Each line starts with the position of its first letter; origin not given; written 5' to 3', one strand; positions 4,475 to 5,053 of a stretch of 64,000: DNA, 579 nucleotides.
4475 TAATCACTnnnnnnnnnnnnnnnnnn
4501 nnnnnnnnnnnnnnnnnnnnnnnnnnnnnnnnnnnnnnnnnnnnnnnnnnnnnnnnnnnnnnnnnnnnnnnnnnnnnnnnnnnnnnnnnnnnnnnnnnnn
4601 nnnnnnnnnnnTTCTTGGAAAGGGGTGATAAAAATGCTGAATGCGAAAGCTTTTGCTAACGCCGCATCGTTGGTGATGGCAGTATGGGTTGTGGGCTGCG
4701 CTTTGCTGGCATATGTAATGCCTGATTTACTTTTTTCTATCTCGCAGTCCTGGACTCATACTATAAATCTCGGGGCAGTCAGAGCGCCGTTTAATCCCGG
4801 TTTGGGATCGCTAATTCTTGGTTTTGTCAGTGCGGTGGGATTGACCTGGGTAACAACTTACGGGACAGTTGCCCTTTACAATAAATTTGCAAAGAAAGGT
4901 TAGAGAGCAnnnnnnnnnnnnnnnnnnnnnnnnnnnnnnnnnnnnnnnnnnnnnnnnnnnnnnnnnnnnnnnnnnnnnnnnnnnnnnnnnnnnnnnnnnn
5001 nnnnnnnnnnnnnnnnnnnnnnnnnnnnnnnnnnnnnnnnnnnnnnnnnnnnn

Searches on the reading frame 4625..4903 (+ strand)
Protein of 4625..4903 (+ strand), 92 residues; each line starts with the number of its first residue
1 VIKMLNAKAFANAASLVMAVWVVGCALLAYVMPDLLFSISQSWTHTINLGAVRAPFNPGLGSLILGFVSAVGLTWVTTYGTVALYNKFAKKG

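Call 3: search_protein_families(library=pfam, proteins=[window:4625-4903:+], max_evalue=0.1)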
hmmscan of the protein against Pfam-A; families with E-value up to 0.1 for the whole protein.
window:4625-4903:+ (92 aa): 2 families
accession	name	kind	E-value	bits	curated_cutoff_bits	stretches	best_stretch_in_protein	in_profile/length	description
PF18926.5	DUF5676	-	3.8e-14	53.8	27.6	1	6-87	1-81/82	2TM family of unknown function (DUF5676)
PF12648.12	TcpE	-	0.071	14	29.9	1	2-78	12-68/100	TcpE family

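Call 4: search_protein_families(library=ncbifam, proteins=[window:4625-4903:+], max_evalue=0.1)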
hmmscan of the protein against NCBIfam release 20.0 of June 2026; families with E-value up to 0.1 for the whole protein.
window:4625-4903:+ (92 aa): 2 families
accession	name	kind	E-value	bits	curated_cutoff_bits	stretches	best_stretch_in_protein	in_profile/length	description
NF040615.1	HacA_Meth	equivalog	0.015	14.1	550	1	29-81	106-155/419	homoaconitase large subunit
TIGR01343.1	hacA_fam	subfamily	0.04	12.5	385.7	1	30-81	107-155/412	homoaconitate hydratase family protein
